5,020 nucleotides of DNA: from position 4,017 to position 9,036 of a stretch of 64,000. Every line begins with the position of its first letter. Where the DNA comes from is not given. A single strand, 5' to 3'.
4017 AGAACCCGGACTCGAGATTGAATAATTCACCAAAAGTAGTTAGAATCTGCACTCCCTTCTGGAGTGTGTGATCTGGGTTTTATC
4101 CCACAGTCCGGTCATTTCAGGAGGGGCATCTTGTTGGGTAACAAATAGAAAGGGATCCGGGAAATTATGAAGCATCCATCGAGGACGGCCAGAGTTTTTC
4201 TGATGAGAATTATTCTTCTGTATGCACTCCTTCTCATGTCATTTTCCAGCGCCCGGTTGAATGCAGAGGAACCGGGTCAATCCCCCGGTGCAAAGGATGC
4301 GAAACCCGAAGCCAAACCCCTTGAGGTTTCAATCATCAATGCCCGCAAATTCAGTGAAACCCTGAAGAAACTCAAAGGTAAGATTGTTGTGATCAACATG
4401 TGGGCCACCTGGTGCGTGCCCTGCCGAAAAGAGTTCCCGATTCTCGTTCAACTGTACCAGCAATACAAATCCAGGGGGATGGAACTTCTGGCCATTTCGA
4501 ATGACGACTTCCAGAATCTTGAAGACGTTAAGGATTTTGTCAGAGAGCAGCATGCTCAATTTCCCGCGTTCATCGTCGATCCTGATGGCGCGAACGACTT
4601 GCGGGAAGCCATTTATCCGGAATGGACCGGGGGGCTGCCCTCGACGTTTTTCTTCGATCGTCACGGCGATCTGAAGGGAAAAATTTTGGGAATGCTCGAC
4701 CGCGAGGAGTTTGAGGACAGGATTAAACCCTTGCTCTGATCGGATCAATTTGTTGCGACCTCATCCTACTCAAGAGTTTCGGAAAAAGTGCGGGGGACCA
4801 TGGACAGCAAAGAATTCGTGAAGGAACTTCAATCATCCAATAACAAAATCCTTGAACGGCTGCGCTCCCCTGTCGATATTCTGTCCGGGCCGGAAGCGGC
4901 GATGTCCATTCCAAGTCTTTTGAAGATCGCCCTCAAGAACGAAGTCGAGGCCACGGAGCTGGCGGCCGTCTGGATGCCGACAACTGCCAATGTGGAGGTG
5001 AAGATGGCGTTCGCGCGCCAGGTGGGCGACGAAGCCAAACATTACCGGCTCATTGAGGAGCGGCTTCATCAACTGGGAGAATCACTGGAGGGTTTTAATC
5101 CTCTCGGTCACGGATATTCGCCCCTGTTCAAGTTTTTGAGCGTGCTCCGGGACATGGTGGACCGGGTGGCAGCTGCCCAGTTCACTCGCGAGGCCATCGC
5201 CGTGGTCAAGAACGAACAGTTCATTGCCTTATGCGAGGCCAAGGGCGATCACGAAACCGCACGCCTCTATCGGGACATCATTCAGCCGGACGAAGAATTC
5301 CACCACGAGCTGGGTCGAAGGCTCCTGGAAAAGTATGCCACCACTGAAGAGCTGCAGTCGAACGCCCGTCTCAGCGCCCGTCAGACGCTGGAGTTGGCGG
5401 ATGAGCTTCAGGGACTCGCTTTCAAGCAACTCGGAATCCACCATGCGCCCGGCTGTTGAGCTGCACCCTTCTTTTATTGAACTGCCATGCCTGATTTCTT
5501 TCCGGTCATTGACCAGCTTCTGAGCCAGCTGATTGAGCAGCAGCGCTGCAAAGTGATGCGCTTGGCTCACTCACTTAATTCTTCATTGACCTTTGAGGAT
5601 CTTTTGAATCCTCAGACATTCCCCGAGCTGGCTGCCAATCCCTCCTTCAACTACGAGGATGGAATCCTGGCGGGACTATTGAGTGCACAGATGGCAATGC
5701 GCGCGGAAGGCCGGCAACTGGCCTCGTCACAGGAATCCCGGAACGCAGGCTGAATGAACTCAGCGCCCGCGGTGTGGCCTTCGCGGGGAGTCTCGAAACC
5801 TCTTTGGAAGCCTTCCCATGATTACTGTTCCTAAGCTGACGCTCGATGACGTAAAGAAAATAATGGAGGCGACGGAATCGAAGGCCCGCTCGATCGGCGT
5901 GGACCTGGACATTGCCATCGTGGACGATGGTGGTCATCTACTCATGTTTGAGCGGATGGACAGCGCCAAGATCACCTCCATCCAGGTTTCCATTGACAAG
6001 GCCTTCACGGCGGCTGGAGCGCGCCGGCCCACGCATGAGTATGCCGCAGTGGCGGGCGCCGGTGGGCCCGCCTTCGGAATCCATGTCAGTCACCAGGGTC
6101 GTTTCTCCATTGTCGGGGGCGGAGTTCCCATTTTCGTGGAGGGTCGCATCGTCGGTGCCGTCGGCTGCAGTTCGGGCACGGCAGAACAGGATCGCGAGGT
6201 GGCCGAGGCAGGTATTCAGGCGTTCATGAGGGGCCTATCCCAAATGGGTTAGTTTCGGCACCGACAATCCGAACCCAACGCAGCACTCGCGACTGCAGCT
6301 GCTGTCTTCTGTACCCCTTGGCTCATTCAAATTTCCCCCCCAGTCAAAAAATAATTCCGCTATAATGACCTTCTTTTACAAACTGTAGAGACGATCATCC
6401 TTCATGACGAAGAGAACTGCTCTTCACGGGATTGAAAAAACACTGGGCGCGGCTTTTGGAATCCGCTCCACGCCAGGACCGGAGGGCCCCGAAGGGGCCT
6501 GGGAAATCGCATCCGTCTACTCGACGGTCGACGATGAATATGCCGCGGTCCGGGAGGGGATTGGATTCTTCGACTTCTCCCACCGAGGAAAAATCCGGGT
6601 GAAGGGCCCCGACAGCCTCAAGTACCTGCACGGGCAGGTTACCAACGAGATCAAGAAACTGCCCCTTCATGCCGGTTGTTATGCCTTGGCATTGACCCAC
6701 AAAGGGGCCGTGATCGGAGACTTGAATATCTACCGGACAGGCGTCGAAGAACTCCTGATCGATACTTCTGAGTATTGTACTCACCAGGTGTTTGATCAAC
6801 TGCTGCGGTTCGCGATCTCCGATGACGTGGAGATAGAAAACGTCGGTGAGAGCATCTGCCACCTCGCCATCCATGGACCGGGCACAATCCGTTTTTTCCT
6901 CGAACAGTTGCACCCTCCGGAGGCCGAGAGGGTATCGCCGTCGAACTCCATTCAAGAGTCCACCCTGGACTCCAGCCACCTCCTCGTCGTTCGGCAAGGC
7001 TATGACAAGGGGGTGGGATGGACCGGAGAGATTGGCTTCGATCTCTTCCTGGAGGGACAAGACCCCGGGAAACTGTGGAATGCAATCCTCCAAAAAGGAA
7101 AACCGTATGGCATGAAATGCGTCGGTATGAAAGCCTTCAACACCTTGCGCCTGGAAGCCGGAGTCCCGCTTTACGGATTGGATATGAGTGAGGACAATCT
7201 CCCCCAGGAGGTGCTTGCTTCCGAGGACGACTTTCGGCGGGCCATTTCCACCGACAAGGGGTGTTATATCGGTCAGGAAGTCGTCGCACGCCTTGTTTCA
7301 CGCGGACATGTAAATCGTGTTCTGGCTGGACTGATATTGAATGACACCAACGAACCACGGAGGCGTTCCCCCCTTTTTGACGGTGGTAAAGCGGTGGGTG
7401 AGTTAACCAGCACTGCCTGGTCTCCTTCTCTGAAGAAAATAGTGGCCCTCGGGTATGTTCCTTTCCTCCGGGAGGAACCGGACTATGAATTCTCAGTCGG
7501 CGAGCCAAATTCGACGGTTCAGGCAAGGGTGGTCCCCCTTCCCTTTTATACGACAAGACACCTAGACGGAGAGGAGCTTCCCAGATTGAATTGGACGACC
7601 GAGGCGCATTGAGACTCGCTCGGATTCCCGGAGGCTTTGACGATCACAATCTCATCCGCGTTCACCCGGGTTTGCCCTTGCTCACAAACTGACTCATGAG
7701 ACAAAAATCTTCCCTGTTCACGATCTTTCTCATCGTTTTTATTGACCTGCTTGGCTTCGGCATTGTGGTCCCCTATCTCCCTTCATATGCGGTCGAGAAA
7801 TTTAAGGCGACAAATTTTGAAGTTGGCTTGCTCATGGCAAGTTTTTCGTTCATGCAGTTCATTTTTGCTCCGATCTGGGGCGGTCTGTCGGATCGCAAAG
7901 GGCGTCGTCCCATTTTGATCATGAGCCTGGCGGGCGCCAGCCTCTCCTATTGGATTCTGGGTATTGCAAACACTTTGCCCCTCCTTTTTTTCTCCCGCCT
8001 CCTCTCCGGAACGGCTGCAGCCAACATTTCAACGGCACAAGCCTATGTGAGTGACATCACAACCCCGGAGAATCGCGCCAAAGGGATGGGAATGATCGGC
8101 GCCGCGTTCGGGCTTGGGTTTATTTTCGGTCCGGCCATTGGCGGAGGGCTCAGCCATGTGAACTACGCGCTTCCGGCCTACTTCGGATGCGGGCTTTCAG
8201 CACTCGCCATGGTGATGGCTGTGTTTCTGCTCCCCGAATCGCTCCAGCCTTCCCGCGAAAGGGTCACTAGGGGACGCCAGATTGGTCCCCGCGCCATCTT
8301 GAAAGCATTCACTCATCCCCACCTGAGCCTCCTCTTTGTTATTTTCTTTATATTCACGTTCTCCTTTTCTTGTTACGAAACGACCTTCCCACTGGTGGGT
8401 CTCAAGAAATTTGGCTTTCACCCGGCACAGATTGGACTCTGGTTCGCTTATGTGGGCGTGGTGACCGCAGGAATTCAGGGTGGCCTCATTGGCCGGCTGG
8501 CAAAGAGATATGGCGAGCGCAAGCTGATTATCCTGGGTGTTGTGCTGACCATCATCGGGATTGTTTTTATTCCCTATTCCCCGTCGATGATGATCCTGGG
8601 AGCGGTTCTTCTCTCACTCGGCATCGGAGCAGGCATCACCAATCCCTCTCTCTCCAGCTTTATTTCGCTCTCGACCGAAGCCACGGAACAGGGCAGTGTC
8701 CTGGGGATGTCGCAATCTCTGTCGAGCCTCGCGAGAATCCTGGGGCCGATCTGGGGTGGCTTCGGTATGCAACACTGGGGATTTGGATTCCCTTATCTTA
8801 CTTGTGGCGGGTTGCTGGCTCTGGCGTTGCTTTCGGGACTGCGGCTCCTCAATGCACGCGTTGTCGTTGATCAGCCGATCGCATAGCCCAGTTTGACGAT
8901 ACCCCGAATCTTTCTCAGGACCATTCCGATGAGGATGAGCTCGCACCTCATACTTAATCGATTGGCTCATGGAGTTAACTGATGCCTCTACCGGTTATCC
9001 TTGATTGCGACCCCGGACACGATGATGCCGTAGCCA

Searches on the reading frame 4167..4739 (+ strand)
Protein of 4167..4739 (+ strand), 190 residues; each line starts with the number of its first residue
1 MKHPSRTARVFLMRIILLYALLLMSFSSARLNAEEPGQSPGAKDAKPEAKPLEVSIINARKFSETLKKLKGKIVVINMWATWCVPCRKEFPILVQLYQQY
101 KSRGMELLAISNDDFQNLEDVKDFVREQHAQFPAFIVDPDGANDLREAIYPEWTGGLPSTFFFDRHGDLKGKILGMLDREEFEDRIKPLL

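Call 64: search_protein_families(library=pfam, proteins=[window:4167-4739:+], max_evalue=0.0001)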
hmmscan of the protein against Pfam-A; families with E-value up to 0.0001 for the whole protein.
window:4167-4739:+ (190 aa): 5 families
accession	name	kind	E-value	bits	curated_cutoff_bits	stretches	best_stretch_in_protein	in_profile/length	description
PF00578.27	AhpC-TSA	-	8.5e-18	64.9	26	1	65-170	19-122/124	AhpC/TSA family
PF08534.16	Redoxin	-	8.1e-15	55.3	26.6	1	65-178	22-137/148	Redoxin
PF13905.12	Thioredoxin_8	-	6.1e-11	43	27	1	71-146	1-74/94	Thioredoxin-like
PF00085.26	Thioredoxin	-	2e-08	34.6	23.5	1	54-119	2-65/103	Thioredoxin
PF00255.25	GSHPx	-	1.3e-05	25.2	27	1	57-123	7-72/108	Glutathione peroxidase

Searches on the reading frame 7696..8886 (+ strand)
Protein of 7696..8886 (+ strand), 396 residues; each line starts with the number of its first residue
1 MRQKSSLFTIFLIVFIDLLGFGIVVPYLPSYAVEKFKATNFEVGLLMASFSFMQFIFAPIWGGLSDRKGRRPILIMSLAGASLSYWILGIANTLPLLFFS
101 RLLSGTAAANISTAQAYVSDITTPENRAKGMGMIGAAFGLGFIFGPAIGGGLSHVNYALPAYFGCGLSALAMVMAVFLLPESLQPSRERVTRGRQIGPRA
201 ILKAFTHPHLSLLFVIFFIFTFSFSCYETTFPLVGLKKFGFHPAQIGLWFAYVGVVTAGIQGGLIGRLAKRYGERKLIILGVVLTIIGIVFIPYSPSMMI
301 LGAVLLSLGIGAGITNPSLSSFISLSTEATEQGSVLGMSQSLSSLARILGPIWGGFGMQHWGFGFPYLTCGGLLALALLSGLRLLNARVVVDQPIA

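Call 64: search_protein_families(library=pfam, proteins=[window:7696-8886:+], max_evalue=0.0001)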
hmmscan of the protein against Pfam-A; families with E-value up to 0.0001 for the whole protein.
window:7696-8886:+ (396 aa): 6 families
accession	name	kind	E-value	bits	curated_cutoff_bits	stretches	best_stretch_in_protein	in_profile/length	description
PF07690.21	MFS_1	-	2.1e-58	198.4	33.4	2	10-260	1-254/347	Major Facilitator Superfamily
PF12832.13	MFS_1_like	-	1.6e-16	60.7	25.2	2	5-152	212-361/373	MFS_1 like family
PF00083.30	Sugar_tr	-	3.1e-13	49.9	22.3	1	37-182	42-194/452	Sugar (and other) transporter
PF13347.12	MFS_2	-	5.4e-10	38.8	27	1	132-322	146-338/427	MFS/sugar transport protein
PF05977.19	MFS_3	-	1.3e-06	27.6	27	1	32-326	36-335/524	Transmembrane secretion effector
PF03825.22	Nuc_H_symport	-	2.2e-05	24.1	25.9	1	9-310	6-308/400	Nucleoside H+ symporter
